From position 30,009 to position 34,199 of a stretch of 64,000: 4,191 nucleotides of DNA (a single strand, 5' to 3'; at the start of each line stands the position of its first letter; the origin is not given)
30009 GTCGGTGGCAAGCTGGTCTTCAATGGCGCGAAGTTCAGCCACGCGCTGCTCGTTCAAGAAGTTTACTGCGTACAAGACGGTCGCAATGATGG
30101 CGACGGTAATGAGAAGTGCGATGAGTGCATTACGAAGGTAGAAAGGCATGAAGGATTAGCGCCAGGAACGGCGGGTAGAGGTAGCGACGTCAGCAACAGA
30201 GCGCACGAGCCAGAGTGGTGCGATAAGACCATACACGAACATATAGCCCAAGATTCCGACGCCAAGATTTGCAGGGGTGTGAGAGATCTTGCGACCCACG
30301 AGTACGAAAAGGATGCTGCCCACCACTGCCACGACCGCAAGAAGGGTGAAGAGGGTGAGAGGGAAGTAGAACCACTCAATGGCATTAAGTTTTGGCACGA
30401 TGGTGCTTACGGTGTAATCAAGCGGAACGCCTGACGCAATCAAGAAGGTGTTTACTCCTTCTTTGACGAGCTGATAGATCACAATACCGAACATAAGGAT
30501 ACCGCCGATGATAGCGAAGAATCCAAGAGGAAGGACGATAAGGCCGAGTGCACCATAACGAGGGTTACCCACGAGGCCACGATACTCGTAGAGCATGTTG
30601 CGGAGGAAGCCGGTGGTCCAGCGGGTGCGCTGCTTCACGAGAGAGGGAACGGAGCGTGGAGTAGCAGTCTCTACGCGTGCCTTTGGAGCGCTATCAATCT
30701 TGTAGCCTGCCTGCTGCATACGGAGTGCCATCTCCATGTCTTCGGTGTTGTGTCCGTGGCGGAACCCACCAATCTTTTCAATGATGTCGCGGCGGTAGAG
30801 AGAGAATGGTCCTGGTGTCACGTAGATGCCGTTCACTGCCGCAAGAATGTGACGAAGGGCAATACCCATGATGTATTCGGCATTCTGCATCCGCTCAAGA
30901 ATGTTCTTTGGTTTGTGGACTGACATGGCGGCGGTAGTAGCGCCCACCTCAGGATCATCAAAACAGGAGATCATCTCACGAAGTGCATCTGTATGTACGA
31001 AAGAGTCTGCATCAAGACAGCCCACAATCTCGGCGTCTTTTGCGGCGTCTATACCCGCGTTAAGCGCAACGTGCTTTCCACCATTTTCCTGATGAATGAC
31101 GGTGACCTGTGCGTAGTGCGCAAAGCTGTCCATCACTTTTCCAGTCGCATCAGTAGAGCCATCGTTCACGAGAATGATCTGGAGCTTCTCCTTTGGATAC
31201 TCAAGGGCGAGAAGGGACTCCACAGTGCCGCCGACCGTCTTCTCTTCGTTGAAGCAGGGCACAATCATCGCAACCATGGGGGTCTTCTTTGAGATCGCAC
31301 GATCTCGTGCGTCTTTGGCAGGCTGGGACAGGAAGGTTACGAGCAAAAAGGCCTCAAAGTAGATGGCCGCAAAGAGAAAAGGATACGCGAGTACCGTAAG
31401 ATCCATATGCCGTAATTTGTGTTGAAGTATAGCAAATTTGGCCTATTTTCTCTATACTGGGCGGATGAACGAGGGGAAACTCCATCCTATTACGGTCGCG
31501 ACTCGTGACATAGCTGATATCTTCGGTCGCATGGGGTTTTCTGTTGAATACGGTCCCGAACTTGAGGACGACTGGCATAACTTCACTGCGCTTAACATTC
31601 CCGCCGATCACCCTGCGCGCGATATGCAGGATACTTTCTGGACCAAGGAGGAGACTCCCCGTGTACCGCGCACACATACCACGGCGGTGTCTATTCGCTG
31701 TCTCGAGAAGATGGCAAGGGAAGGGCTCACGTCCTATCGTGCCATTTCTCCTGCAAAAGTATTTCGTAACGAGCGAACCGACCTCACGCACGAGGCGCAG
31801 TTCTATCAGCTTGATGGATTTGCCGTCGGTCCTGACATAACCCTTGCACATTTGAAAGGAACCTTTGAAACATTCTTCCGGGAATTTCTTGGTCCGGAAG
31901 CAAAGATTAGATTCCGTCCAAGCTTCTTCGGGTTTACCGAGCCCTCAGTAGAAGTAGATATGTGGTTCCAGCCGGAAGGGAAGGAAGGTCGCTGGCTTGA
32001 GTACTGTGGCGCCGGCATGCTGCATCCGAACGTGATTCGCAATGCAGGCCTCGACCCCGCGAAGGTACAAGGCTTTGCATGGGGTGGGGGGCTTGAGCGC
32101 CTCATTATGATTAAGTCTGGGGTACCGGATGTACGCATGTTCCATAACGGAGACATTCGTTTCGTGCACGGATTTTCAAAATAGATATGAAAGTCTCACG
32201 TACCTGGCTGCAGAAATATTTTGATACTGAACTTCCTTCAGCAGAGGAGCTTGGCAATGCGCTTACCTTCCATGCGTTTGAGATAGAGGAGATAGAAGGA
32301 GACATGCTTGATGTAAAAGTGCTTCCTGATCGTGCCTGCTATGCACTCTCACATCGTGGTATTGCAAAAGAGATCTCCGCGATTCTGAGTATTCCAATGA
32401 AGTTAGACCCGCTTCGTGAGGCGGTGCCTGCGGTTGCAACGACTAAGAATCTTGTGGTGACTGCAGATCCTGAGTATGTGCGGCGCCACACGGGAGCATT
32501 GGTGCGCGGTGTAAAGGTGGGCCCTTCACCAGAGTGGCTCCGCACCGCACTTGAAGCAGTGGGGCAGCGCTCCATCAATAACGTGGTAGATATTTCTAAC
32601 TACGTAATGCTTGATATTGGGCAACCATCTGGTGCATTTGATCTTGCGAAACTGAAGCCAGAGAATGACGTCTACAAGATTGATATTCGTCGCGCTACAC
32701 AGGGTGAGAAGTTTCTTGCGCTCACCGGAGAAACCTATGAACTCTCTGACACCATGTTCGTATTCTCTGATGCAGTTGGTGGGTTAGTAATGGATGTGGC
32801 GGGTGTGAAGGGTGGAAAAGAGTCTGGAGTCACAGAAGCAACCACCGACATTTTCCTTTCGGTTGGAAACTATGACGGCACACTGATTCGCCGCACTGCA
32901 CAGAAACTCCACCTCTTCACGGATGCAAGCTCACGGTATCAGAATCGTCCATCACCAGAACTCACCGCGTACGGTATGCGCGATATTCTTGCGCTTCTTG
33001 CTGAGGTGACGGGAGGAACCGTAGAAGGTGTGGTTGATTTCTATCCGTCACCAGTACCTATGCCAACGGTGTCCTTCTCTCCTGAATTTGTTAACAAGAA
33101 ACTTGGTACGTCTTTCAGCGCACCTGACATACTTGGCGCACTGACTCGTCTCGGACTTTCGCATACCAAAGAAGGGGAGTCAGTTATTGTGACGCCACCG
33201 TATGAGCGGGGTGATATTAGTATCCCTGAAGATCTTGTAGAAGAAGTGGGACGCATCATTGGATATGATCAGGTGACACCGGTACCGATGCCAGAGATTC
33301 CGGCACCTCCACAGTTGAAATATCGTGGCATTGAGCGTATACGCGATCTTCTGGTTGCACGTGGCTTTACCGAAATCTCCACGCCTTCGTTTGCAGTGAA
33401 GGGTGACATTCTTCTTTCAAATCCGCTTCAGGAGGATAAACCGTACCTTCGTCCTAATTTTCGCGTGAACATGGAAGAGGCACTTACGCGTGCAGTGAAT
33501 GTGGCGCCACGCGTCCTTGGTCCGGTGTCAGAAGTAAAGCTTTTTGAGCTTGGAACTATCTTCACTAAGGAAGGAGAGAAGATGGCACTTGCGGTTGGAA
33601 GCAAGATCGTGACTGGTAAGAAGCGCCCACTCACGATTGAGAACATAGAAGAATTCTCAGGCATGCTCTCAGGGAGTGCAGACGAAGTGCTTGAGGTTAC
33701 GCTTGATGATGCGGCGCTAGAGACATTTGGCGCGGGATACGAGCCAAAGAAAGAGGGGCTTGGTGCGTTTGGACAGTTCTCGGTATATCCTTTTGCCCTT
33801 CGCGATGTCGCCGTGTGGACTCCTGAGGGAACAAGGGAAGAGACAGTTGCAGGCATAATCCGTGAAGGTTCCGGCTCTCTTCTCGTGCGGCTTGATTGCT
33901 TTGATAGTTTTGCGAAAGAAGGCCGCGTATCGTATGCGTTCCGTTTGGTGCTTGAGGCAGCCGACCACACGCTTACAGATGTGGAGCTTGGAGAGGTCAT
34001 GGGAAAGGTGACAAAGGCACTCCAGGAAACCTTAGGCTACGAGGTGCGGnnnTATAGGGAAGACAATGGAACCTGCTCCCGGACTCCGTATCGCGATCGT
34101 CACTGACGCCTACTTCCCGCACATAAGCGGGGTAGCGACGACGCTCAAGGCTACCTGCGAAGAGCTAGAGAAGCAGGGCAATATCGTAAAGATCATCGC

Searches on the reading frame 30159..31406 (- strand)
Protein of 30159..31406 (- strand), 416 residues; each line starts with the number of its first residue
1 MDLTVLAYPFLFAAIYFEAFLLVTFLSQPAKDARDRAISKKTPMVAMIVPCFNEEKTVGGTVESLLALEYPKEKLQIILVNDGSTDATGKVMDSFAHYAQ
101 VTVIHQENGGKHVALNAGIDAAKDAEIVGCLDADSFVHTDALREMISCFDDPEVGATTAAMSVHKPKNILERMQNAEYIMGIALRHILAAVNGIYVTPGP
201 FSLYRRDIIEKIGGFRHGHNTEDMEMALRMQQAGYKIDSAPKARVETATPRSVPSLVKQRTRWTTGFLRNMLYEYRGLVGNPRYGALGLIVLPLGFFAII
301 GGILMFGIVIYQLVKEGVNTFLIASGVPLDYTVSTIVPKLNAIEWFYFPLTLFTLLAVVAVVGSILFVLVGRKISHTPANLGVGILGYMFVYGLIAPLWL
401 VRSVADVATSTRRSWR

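Call 86: search_protein_families(library=pfam, proteins=[window:30159-31406:-], max_evalue=0.001)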
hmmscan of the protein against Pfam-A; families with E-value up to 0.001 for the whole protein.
window:30159-31406:- (416 aa): 6 families
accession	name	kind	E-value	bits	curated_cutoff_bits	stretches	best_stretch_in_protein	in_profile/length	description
PF13641.12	Glyco_tranf_2_3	-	6.1e-35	121.7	27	1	43-266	1-230/230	Glycosyltransferase like family 2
PF00535.33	Glycos_transf_2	-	1.8e-30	106.5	23.3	1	48-213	3-168/168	Glycosyl transferase family 2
PF13632.12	Glyco_trans_2_3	-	7.6e-24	85.1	27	1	128-331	2-153/198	Glycosyl transferase family group 2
PF13506.12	Glyco_transf_21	-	5.3e-16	59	21.7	1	111-264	18-173/174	Glycosyl transferase family 21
PF10111.15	Glyco_tranf_2_2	-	6.6e-09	36.1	27.3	1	47-238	2-207/276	Glycosyltransferase like family 2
PF03142.21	Chitin_synth_2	-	2.9e-08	33.3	27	0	124-206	201-286/527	Chitin synthase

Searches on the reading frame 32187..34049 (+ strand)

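Call 86: search_protein_families(library=pfam, proteins=[window:32187-34049:+], max_evalue=0.001)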
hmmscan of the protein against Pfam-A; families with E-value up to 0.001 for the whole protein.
window:32187-34049:+ (621 aa): 4 families
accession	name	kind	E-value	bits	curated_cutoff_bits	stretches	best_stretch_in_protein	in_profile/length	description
PF03483.22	B3_4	-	5.5e-50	169.8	29.3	1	99-276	3-174/174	B3/4 domain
PF03484.21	B5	-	4e-18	65.8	28.6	1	295-360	1-67/67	tRNA synthetase B5 domain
PF03147.19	FDX-ACB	-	5.1e-15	56.1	31.1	1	532-621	1-94/94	Ferredoxin-fold anticodon binding domain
PF17759.6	tRNA_synthFbeta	-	3.2e-06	27.2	22.4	1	372-497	12-128/214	Phenylalanyl tRNA synthetase beta chain CLM domain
